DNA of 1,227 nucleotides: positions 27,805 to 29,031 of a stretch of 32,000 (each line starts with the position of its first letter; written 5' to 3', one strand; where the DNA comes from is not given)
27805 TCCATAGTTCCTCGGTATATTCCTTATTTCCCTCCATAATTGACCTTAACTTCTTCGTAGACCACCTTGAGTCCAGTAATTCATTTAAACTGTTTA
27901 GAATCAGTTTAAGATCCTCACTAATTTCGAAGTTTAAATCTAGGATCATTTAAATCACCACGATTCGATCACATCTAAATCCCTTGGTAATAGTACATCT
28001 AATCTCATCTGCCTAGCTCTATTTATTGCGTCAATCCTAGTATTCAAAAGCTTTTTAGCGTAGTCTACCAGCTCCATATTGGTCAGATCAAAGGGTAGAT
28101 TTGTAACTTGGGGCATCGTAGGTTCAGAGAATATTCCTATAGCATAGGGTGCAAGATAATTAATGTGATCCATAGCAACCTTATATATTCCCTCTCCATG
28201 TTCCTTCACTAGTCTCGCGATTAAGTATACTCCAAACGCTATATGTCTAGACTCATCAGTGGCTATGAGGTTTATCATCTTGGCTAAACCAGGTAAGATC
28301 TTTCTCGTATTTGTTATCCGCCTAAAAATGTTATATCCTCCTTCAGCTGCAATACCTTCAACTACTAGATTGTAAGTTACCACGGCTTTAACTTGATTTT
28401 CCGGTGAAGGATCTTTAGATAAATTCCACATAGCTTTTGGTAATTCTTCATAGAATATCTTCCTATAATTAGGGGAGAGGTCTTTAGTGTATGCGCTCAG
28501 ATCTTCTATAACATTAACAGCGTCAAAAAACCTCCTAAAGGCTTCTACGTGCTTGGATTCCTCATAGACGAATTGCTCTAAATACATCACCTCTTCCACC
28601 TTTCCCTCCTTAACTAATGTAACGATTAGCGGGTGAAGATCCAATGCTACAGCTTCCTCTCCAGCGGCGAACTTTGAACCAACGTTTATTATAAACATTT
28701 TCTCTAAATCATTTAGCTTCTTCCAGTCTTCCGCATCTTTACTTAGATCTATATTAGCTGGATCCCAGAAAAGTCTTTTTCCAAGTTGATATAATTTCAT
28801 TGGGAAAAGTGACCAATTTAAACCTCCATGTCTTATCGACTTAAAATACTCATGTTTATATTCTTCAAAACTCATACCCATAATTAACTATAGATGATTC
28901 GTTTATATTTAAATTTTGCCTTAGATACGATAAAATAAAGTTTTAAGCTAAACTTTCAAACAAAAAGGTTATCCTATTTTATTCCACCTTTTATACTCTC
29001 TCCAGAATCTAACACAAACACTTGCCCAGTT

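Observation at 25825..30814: R2-like ligand-binding oxidase embedded in a beta-oxidation-like gene cluster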

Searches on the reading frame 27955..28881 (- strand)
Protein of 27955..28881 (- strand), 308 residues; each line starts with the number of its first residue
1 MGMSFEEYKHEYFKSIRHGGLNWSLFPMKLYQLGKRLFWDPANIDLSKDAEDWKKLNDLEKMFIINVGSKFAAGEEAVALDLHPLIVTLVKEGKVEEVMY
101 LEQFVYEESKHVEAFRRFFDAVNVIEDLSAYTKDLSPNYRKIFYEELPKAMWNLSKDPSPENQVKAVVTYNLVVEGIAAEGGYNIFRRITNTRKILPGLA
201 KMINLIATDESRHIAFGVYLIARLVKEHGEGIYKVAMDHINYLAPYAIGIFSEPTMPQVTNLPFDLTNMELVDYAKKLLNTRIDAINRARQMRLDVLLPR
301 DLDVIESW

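Call 3: search_protein_families(library=pfam, proteins=[window:27955-28881:-], max_evalue=0.01)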
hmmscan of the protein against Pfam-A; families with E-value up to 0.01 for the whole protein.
window:27955-28881:- (308 aa): 3 families
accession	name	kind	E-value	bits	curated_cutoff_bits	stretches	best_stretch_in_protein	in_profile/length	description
PF00268.27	Ribonuc_red_sm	-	1.6e-23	83.9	33.6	1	29-240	14-222/281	Ribonucleotide reductase, small chain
PF04305.20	DUF455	-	4.5e-05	23.6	34.3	0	76-133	156-217/247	Protein of unknown function (DUF455)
PF02915.23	Rubrerythrin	-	0.0006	20.6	22.8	0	181-227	15-59/137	Rubrerythrin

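Call 4: search_protein_families(library=ncbifam, proteins=[window:27955-28881:-], max_evalue=0.01)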
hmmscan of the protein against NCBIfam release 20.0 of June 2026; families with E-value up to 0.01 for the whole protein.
window:27955-28881:- (308 aa): 14 families
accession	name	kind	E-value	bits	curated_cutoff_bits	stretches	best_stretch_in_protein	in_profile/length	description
NF006198.0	PRK08326.1-1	subfamily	2.4e-193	641.1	274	1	1-308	1-308/308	R2-like ligand-binding oxidase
NF006199.0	PRK08326.1-2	equivalog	1.7e-87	293.5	286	1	7-294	11-295/324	R2-like ligand-binding oxidase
NF006200.0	PRK08326.1-3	equivalog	1e-78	264.8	194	1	9-292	14-308/321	R2-like ligand-binding oxidase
NF006201.0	PRK08326.1-4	equivalog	1e-72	244.9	346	1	13-292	6-283/313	R2-like ligand-binding oxidase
NF006202.0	PRK08326.1-5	equivalog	3.4e-72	243.2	315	1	19-295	11-284/297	R2-like ligand-binding oxidase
NF007186.0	PRK09614.1-5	equivalog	2.2e-17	63.1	237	1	28-234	23-220/328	ribonucleotide-diphosphate reductase subunit beta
NF007184.0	PRK09614.1-3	equivalog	7e-14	51.9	310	1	28-286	44-298/346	ribonucleotide-diphosphate reductase subunit beta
NF005550.0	PRK07209.1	equivalog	3.3e-11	42.7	309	1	31-287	77-339/383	ribonucleotide-diphosphate reductase subunit beta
NF006576.0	PRK09101.1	equivalog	1.5e-06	27.3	346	1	36-67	46-78/376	class Ia ribonucleoside-diphosphate reductase subunit beta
NF009398.0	PRK12759.1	equivalog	9.4e-06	24.9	649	1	36-220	117-292/410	bifunctional gluaredoxin/ribonucleoside-diphosphate reductase subunit beta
NF007185.0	PRK09614.1-4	equivalog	0.00048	19.5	525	1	37-219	28-200/320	ribonucleotide-diphosphate reductase subunit beta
TIGR04171.1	RNR_1b_NrdF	exception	0.00091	18.5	355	0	33-227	20-207/316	class 1b ribonucleoside-diphosphate reductase subunit beta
NF007183.0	PRK09614.1-2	subfamily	0.0044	16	320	0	29-70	21-62/327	ribonucleotide-diphosphate reductase subunit beta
NF007182.0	PRK09614.1-1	subfamily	0.006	15.8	471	0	37-219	34-206/324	ribonucleotide-diphosphate reductase subunit beta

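Call 8: search_solved_structures(query=window:27955-28881:-, show_alignments=3)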
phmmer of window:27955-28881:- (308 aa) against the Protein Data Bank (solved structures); distinct sequences matched with E-value up to 0.001: 40.
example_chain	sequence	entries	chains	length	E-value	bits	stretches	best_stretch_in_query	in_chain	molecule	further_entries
7qbk_A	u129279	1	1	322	5.8e-154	515.2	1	2-307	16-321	R2-like ligand-binding oxidase (homolog II) from Sulfolobus acidocaldarius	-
6qrz_A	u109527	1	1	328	1.9e-101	342.8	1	9-306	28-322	Ribonucleoside-diphosphate reductase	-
7qbp_A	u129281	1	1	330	1.2e-65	225.2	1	11-295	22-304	R2-like ligand binding oxidase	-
3ee4_A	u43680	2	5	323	1.1e-61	212.2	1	15-291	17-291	Probable ribonucleoside-diphosphate reductase | R2-LIKE LIGAND BINDING OXIDASE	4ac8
4hr0_A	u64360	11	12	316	3.2e-51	177.9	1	9-252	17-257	Ribonuleotide reductase small subunit | Ribonucleotide reductase small subunit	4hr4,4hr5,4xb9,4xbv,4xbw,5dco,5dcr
6f6f_A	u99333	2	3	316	4.4e-51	177.4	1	9-252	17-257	Ribonucleotide reductase small subunit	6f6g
6qjv_A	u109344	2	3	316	8.2e-51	176.5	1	9-252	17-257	Ribonucleotide reductase small subunit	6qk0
6f6h_A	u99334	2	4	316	8.4e-51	176.5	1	9-252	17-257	Ribonucleotide reductase small subunit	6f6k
6qk1_A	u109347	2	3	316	1.1e-50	176.1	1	9-252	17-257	Ribonucleotide reductase small subunit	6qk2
6f6l_A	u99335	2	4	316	1.1e-50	176.1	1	9-252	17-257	Ribonucleotide reductase small subunit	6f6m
6f6c_A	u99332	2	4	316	1.1e-50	176.1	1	9-252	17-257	Ribonucleotide reductase small subunit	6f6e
5omj_A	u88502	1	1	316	2.2e-50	175.1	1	9-252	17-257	Ribonucleotide reductase small subunit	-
6f65_A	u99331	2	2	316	2.2e-50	175.1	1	9-252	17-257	Ribonucleotide reductase small subunit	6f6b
6i90_A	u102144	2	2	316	6e-50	173.7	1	9-252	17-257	Ribonucleotide reductase small subunit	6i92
6i93_A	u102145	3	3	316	8.3e-50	173.2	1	9-252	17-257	Ribonucleotide reductase small subunit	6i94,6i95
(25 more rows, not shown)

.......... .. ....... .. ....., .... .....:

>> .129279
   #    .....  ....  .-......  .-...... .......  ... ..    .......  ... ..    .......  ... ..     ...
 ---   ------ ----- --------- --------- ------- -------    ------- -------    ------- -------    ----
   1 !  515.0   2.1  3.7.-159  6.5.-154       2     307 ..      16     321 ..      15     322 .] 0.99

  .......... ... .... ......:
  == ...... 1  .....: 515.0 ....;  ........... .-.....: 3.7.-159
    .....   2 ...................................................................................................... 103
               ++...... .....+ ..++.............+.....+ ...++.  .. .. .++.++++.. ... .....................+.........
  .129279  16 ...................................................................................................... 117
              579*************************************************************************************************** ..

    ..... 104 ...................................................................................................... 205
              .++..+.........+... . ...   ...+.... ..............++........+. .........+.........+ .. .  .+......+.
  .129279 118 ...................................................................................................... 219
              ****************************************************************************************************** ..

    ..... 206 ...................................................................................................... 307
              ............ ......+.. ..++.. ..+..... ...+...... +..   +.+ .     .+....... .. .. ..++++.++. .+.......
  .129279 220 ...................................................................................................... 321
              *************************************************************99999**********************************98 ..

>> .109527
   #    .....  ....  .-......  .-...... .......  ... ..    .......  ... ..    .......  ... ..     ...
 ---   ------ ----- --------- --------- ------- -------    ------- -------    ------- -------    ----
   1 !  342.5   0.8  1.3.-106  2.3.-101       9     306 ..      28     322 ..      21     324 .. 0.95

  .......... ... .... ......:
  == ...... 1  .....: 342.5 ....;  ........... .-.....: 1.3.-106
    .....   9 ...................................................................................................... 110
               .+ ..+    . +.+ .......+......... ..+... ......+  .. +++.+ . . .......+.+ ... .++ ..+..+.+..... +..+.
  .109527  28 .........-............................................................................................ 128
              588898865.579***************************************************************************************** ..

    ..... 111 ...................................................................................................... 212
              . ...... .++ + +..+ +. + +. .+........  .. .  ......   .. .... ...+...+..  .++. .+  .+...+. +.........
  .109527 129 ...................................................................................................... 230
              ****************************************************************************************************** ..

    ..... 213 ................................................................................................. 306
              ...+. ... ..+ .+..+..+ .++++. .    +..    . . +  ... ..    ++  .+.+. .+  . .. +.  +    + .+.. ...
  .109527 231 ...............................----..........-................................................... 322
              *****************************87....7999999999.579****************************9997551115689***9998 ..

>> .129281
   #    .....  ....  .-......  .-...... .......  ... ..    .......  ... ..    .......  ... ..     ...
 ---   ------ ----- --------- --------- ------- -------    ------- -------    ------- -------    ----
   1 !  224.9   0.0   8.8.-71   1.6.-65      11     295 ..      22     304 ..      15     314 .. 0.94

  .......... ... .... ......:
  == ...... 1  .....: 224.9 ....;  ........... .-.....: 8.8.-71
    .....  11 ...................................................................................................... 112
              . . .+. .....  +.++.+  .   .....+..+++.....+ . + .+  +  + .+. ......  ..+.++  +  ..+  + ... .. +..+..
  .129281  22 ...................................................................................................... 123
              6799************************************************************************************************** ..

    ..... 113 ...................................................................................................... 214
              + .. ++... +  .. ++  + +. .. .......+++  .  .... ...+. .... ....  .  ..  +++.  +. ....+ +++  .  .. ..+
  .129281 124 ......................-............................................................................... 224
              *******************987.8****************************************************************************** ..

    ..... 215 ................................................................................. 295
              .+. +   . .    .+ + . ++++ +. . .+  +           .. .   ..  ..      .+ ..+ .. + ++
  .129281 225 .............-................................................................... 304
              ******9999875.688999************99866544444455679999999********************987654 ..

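Call 36: find_homologous_proteins(query=window:27955-28881:-, max_evalue=1e-20)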
Query window:27955-28881:- (308 aa): 107 proteins with E <= 1e-20 among 1303 candidates.
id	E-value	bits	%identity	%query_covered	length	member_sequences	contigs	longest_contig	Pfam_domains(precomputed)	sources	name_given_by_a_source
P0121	7.8e-191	651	92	100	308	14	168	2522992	PF00268.28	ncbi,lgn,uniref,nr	ncbi:R2-like ligand-binding oxidase [Saccharolobus islandicus]|uniref:Ribonucleotide reductase, beta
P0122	2.8e-190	649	92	100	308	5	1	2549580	PF00268.28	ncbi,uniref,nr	ncbi:R2-like ligand-binding oxidase [Sulfolobus sp. E11-6]|uniref:R2-like ligand-binding oxidase n=1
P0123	1.7e-189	647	91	100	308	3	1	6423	PF00268.28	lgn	-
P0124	1.9e-183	627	88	100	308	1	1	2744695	PF00268.28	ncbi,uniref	ncbi:R2-like ligand-binding oxidase [Sulfolobus tengchongensis]|uniref:R2-like ligand-binding oxidas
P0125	1.1e-167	575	82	100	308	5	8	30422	PF04305.21,PF00268.28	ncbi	ncbi:MAG: R2-like ligand-binding oxidase [Saccharolobus sp.]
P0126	2.6e-167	574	81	100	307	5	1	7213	PF00268.28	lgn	-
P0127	3.4e-163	560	79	100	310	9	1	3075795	PF00268.28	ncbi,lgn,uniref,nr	ncbi:R2-like ligand-binding oxidase [Saccharolobus caldissimus]|uniref:Ribonucleoside-diphosphate re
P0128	1.6e-149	515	73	100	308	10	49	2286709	PF02915.24,PF00268.28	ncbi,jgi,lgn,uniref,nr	ncbi:R2-like ligand-binding oxidase [Sulfolobus acidocaldarius]|uniref:Uncharacterized protein n=4 T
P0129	4.0e-99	350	56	92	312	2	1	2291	PF00268.28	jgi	-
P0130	9.1e-99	349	53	93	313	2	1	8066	PF00268.28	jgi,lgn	-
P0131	5.3e-97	343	54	96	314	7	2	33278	PF00268.28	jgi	-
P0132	2.3e-88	315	50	99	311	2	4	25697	PF00268.28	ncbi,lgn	ncbi:MAG: R2-like ligand-binding oxidase [Sulfolobaceae archaeon]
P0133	5.4e-85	304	49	97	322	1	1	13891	PF00268.28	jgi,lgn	jgi:ribonucleoside-diphosphate reductase beta chain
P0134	2.4e-75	272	47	94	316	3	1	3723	PF00268.28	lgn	-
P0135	2.5e-71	259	45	94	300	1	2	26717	PF00268.28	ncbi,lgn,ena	-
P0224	6.2e-51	192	36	94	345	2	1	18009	PF00268.28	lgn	-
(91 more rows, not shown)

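Call 38: find_related_loci(query=A1, collection=genome_contigs, flank=8000)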
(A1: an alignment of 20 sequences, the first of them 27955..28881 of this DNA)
Query A1 (308 aa) in genome_contigs; peptide patterns used: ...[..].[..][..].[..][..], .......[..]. (x = any residue, [..] = any of these).
600 stretches matched a pattern (row limit reached: there are more); 431 encode a relative of the query (tblastn E <= 1e-3); the best 80 are kept; 80 distinct loci.
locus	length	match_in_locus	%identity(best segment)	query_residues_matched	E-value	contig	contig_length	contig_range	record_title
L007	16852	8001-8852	47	10-297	2e-82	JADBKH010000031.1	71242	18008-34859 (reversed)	MAG: Bacillota bacterium isolate Bu12 bin.12_contig31, whole genome shotgun sequence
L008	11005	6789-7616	45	20-295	1e-75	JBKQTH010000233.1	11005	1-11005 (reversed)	MAG: Ktedonobacterales bacterium isolate MHr2D2E2F__bin_10 MHr2D2E2F_000000156747, whole genome shotgun sequence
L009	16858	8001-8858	43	10-295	2e-75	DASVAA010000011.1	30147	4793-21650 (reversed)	MAG TPA_asm: Ktedonobacterales bacterium isolate SMAG_U1939 k141_588613, whole genome shotgun sequence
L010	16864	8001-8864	46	1-290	3e-75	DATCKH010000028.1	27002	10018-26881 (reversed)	MAG TPA_asm: Thermaerobacter sp. isolate SMAG_U7091 k141_404529, whole genome shotgun sequence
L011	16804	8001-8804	47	20-290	9e-74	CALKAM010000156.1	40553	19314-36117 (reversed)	MAG TPA_asm: uncultured Planifilum sp. isolate SRR6713629_bin.89_CONCOCT_v1.1_MAG genome assembly, contig: ERZ794981.385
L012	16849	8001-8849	45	13-295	2e-73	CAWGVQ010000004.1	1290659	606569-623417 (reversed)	MAG: uncultured Chloroflexia bacterium isolate MFD02579.bin.2.68 genome assembly, contig: contig_12326, whole genome sho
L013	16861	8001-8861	44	10-295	2e-73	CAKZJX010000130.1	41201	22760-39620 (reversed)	MAG TPA_asm: uncultured Anaerolineae bacterium isolate SRR5214706_bin.105_CONCOCT_v1.1_MAG genome assembly, contig: ERZ1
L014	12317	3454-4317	44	10-297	2e-73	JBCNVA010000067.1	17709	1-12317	MAG: Armatimonadota bacterium isolate DT_Bin_30 contig67, whole genome shotgun sequence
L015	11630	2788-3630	42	13-295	5e-73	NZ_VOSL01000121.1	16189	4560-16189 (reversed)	Lujinxingia vulgaris strain TMQ2 C1195, whole genome shotgun sequence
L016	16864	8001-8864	43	10-297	3e-73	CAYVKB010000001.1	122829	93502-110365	MAG TPA_asm: uncultured Fimbriimonadales bacterium isolate binchicken_co40_70 genome assembly, contig: NODE_181_length_1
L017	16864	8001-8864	43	10-297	8e-73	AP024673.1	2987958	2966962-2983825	MAG: Fimbriimonadales bacterium KatS3mg018 DNA, complete genome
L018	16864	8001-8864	43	10-297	9e-73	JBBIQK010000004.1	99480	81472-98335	MAG: Armatimonadota bacterium isolate CYS170214_bin_324 NODE_164_length_99480_cov_112.388, whole genome shotgun sequence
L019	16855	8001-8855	45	13-298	1e-72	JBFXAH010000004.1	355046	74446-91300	MAG: Pirellulales bacterium isolate CA_2019_TPBS_206 NODE_222_length_355046_cov_12.126423_TPBS, whole genome shotgun seq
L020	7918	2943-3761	47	20-295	2e-72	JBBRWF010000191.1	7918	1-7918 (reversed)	MAG: Anaerolineales bacterium isolate La4_concoct.061 La4_concoct.061_K_3307289_L_7918_cov_10.0000, whole genome shotgun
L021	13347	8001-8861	43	10-297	2e-72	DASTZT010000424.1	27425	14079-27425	MAG TPA_asm: Ktedonobacteraceae bacterium isolate SMAG_U2476 k141_658643, whole genome shotgun sequence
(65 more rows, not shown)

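Call 44: search_protein_families(library=pfam, alignment_id=A2, max_evalue=0.00001)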
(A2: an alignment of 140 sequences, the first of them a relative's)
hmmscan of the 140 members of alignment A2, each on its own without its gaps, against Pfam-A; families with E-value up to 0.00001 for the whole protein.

A. member 1, L007:6184-7833:- (549 aa): 2 families
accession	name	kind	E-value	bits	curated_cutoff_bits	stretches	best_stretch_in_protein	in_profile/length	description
PF00501.34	AMP-binding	-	3.1e-70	237.4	29.9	1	34-401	2-384/384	AMP-binding enzyme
PF13193.12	AMP-binding_C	-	5e-23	82.3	24.5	1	451-526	1-76/76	AMP-binding enzyme C-terminal domain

B. families by the number of members that match (of 140 scanned): 124 families (the first 25 are shown)
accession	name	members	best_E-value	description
PF08241.18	Methyltransf_11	11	1.2e-21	Methyltransferase domain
PF13649.12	Methyltransf_25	10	3.1e-21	Methyltransferase domain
PF00293.34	NUDIX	10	1.1e-19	NUDIX domain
PF13847.12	Methyltransf_31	10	6.5e-17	Methyltransferase domain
PF13489.12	Methyltransf_23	10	7.2e-14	Methyltransferase domain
PF08242.18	Methyltransf_12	10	1e-13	Methyltransferase domain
PF02353.26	CMAS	7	4e-11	Mycolic acid cyclopropane synthetase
PF01544.23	CorA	4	1.8e-58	CorA-like Mg2+ transporter protein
PF00561.26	Abhydrolase_1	4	8.6e-32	alpha/beta hydrolase fold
PF13484.11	Fer4_16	4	3.3e-24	4Fe-4S double cluster binding domain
PF08331.15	QueG_DUF1730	4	1.1e-23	Epoxyqueuosine reductase QueG, DUF1730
PF12146.15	Hydrolase_4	4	4.2e-17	Serine aminopeptidase, S33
PF13646.12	HEAT_2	4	8.6e-15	HEAT repeats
PF03006.26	HlyIII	3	8.2e-42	Haemolysin-III related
PF01408.29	GFO_IDH_MocA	3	1.5e-28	Oxidoreductase family, NAD-binding Rossmann fold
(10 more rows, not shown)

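Call 45: find_encoding_contigs(protein=P0127, flank=8000, max_places=1)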
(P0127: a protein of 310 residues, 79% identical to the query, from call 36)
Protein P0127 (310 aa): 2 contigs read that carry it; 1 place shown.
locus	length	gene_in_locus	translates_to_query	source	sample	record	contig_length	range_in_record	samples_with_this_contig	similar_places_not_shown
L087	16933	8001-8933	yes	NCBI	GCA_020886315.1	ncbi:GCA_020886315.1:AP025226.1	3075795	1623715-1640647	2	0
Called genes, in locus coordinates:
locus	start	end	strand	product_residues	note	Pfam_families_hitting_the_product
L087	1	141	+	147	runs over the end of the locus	-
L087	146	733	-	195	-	PF00440:TetR_N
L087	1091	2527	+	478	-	PF00083:Sugar_tr, PF07690:MFS_1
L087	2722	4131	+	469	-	PF11794:HpaB_N, PF03241:HpaB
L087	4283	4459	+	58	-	PF11485:STK_08120-like (weak)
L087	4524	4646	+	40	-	PF11485:STK_08120-like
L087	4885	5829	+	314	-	PF03400:DDE_Tnp_IS1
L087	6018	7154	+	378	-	PF08240:ADH_N, PF02826:2-Hacid_dh_C (faint), PF16912:Glu_dehyd_C (weak), PF00107:ADH_zinc_N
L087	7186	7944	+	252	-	PF00106:adh_short, PF08659:KR, PF23441:SDR (weak), PF13561:adh_short_C2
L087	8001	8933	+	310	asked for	PF00268:Ribonuc_red_sm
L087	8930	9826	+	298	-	PF00441:Acyl-CoA_dh_1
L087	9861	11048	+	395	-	PF00108:Thiolase_N, PF00109:ketoacyl-synt (weak), PF02803:Thiolase_C, PF22691:Thiolase_C_1 (faint)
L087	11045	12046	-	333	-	PF08240:ADH_N, PF00107:ADH_zinc_N, PF13602:ADH_zinc_N_2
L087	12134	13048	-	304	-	PF00135:COesterase, PF20434:BD-FAE, PF07859:Abhydrolase_3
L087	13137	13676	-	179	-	PF01656:CbiA (weak)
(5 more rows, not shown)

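Call 46: find_encoding_contigs(protein=P0131, flank=8000, max_places=1)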
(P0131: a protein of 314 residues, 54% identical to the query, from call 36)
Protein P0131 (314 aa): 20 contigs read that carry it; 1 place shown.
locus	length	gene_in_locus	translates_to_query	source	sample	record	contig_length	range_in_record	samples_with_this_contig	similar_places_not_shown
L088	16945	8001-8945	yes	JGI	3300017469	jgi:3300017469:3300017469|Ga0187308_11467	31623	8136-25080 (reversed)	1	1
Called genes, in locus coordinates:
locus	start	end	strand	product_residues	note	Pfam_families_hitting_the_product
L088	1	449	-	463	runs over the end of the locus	PF00324:AA_permease, PF13520:AA_permease_2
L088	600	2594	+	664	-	PF02727:Cu_amine_oxidN2 (weak), PF02728:Cu_amine_oxidN3, PF01179:Cu_amine_oxid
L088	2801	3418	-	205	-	PF04545:Sigma70_r4 (weak), PF04967:HTH_10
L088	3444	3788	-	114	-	PF04343:DUF488, PF22751:DUF488-N3a, PF22752:DUF488-N3i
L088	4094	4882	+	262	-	PF01263:Aldose_epim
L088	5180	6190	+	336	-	PF02080:TrkA_C (faint), PF02254:TrkA_N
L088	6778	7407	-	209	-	PF04909:Amidohydro_2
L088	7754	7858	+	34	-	-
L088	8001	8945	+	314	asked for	PF00268:Ribonuc_red_sm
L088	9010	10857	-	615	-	PF13520:AA_permease_2, PF00324:AA_permease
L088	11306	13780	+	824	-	PF01274:MS_TIM-barrel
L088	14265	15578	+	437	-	PF00463:ICL, PF13714:PEP_mutase, PF00463:ICL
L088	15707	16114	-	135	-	PF01850:PIN (weak)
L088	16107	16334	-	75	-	PF04014:MazE_antitoxin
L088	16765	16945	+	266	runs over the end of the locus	-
